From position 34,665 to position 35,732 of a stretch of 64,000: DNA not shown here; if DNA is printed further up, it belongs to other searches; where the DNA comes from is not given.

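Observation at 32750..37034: Translationally coupled operon WS/DGAT -> HpnG/MqnB-like nucleosidase -> TMTC-like GT-C/TPR glycosyltransferase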

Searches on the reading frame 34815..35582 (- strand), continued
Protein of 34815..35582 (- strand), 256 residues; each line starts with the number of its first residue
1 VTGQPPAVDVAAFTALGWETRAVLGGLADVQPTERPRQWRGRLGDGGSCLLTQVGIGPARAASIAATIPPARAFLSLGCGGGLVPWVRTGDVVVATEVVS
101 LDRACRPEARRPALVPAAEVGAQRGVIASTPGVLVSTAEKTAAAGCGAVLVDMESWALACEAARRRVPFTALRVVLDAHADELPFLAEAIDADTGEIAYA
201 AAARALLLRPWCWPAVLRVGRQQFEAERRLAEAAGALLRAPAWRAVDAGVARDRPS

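Call 17: find_encoding_contigs(protein=P0022, flank=8000, max_places=2)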
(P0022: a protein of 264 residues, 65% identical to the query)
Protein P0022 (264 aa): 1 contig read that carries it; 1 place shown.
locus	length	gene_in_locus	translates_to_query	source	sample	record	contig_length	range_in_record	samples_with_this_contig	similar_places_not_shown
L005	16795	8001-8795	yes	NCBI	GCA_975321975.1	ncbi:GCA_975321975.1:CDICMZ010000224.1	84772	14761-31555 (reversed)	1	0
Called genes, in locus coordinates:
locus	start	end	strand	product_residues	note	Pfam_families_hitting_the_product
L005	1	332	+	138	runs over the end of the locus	-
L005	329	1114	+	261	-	PF07044:DUF1329 (faint), PF17131:TP_0789-like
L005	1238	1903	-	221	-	PF00881:Nitroreductase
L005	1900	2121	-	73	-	-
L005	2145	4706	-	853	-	PF12704:MacB_PCD, PF02687:FtsX, PF12704:MacB_PCD, PF02687:FtsX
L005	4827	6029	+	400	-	PF13173:AAA_14, PF13635:DUF4143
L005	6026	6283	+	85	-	PF07311:Dodecin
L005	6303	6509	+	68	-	PF07311:Dodecin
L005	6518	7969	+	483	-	PF03007:WS_DGAT_cat, PF06974:WS_DGAT_C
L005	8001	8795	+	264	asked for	PF01048:PNP_UDP_1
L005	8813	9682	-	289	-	PF00126:HTH_1, PF03466:LysR_substrate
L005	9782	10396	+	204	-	PF01243:PNPOx_N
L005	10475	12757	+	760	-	PF00521:DNA_topoisoIV, PF03989:DNA_gyraseA_C (faint)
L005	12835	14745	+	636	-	PF02518:HATPase_c, PF00204:DNA_gyraseB, PF01751:Toprim, PF00986:DNA_gyraseB_C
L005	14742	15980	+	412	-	PF00109:ketoacyl-synt, PF00108:Thiolase_N (weak), PF02801:Ketoacyl-synt_C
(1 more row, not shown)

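Call 22: search_solved_structures(query=window:34815-35582:-, max_evalue=1, show_alignments=2)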
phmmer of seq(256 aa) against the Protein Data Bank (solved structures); distinct sequences matched with E-value up to 1: 42.
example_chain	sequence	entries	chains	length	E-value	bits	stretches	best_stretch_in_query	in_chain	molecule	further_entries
2guw_A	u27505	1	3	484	7.8e-05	25.7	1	35-166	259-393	AMP nucleosidase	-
7uwq_A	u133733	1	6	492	0.00012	25.1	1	36-164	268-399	AMP nucleosidase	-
4i2v_A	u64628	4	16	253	0.0002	24.3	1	38-107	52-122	Uridine phosphorylase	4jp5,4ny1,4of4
1t8r_A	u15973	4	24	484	0.00022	24.2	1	35-164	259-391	AMP nucleosidase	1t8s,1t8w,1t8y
2oxf_A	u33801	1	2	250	0.00037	23.5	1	38-108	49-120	Uridine phosphorylase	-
2i8a_A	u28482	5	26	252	0.00038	23.4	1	38-108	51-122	Uridine phosphorylase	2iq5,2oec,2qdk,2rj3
1ryz_A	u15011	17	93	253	0.00038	23.4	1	38-108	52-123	Uridine phosphorylase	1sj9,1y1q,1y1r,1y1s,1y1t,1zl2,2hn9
3c74_A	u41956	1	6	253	0.00038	23.4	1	38-108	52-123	Uridine phosphorylase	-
5ue1_A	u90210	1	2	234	0.00043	23.2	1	43-145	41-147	5'-methylthioadenosine/S-adenosylhomocysteine nucleosidase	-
4g41_A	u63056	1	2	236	0.00078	22.4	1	10-101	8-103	MTA/SAH nucleosidase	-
3dp9_A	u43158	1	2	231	0.00093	22.2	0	113-187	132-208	MTA/SAH nucleosidase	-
7q31_AAA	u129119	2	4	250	0.0011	21.9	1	38-106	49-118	Uridine phosphorylase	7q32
4wkb_A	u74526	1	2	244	0.0011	21.9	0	113-187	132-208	5'-methylthioadenosine/S-adenosylhomocysteine nucleosidase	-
7q1i_AAA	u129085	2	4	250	0.0011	21.9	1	38-106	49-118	Uridine phosphorylase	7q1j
1k3f_A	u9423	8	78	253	0.0012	21.8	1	38-106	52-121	uridine phosphorylase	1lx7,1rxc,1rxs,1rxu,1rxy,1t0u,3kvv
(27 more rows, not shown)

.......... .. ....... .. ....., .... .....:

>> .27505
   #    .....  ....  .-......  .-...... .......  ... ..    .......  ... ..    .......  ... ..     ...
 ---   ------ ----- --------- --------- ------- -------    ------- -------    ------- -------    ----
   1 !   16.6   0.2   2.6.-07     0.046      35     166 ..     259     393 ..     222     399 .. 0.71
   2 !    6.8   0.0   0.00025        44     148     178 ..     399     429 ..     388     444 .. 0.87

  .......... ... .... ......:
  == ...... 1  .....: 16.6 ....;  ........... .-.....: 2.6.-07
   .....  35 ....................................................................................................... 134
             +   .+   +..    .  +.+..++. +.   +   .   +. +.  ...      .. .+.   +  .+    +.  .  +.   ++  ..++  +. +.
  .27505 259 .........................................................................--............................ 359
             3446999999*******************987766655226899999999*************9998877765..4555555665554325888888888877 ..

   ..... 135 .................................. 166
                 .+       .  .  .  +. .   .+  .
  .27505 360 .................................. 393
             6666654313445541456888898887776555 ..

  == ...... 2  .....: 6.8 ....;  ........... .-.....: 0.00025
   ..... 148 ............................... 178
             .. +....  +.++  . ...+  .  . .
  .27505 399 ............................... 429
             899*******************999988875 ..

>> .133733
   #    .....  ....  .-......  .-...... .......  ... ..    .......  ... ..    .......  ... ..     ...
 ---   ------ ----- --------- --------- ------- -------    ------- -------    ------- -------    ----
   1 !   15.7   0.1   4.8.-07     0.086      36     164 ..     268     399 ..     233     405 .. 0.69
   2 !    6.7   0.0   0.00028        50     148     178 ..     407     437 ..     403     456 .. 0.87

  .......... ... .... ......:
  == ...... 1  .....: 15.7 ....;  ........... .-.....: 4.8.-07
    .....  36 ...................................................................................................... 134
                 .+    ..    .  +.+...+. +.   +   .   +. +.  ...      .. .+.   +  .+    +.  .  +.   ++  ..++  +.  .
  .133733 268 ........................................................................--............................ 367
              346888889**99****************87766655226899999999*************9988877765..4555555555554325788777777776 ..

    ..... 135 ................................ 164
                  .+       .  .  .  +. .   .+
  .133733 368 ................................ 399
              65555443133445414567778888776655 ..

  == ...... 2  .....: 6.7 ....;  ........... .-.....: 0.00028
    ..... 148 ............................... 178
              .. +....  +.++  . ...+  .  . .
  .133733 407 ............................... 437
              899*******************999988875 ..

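Call 24: find_related_loci(query=A1, collection=genome_contigs, flank=8000)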
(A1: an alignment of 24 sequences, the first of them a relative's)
Query A1 (256 aa) in genome_contigs; peptide patterns used: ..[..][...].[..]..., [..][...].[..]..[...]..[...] (x = any residue, [..] = any of these).
600 stretches matched a pattern (row limit reached: there are more); 374 encode a relative of the query (tblastn E <= 1e-3); the best 80 are kept; 80 distinct loci.
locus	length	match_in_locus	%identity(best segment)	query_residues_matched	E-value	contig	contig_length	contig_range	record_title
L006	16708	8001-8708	61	7-242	6e-79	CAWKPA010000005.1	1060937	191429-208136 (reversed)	MAG: uncultured delta proteobacterium isolate MFD09779.bin.1.362 genome assembly, contig: contig_522, whole genome shotg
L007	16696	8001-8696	51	8-232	1e-55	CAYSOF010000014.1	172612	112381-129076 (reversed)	MAG TPA_asm: uncultured Candidatus Binatia bacterium isolate binchicken_co179_115 genome assembly, contig: NODE_406_leng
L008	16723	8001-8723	45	9-243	7e-33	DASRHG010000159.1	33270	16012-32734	MAG TPA_asm: Candidatus Binatia bacterium isolate SMAG_U10078 k141_457932, whole genome shotgun sequence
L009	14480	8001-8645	37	29-234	7e-21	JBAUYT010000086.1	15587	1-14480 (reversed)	MAG: Steroidobacteraceae bacterium isolate MFD06940_ilm_asm_bin28 k127_220982, whole genome shotgun sequence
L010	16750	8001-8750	34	4-244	5e-20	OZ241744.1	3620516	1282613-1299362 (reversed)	MAG: uncultured Candidatus Binatia bacterium isolate 1a802767-3803-4637-ab5b-ce8b9f0f9348 genome assembly, chromosome: 1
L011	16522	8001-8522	37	71-239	3e-18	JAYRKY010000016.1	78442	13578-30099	MAG: Rhodospirillaceae bacterium isolate XM2_XAASGE1bin.27 NODE_355_length_78442_cov_2.230326, whole genome shotgun sequ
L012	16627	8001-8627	32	10-237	5e-18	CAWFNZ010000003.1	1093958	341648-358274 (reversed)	MAG: uncultured Alphaproteobacteria bacterium isolate MFD06085.bin.1.7 genome assembly, contig: contig_5500, whole genom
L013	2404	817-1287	36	74-240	9e-16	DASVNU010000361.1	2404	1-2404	MAG TPA_asm: Sphingomonas sp. isolate SMAG_U3135 k141_291693, whole genome shotgun sequence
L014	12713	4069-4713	32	46-230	3e-15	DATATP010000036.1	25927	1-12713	MAG TPA_asm: Rhizomicrobium sp. isolate SMAG_U5549 k141_2434631, whole genome shotgun sequence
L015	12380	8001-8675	31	10-223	4e-15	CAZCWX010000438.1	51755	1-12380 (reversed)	MAG TPA_asm: uncultured Enterobacteriaceae bacterium isolate binchicken_co31_407 genome assembly, contig: k141_1990261,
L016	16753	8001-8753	30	6-238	1e-14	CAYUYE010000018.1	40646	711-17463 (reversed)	MAG TPA_asm: uncultured Nitrospira sp. isolate SRP237561_co1_112 genome assembly, contig: NODE_1331_length_40646_cov_18.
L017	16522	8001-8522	37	69-239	1e-14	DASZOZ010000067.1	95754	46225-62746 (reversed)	MAG TPA_asm: Stellaceae bacterium isolate SMAG_U5958 k141_714726, whole genome shotgun sequence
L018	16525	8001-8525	35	72-230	3e-14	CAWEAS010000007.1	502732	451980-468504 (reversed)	MAG: uncultured Alphaproteobacteria bacterium isolate MFD05512.bin.1.8 genome assembly, contig: contig_12730, whole geno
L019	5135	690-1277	38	50-234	2e-14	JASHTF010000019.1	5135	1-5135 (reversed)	MAG: Gammaproteobacteria bacterium isolate JOPF146 JOPF_AWAY_contig_55593, whole genome shotgun sequence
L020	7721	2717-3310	32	42-234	6e-14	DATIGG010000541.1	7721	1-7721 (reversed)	MAG TPA_asm: Thermodesulfobacteriota bacterium isolate SMAG_U16415 k141_673879, whole genome shotgun sequence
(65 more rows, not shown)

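Call 37: list_cluster_members(proteins=[P0001, P0122, P0018, P0012])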
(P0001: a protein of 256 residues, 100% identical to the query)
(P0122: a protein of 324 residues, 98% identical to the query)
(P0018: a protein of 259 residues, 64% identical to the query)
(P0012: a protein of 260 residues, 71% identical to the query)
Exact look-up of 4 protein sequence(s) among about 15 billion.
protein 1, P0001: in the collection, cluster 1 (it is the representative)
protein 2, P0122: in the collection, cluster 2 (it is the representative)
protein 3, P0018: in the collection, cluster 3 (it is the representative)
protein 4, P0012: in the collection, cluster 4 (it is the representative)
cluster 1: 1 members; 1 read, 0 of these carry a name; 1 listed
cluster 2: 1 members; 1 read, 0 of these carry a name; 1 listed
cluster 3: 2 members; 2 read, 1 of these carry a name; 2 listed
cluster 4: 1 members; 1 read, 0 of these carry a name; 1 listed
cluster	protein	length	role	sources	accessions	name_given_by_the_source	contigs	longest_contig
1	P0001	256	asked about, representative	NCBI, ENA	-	-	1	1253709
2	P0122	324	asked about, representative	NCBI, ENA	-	-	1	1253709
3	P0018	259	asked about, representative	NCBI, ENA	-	-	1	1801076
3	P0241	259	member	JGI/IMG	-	adenosylhomocysteine nucleosidase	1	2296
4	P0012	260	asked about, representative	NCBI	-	-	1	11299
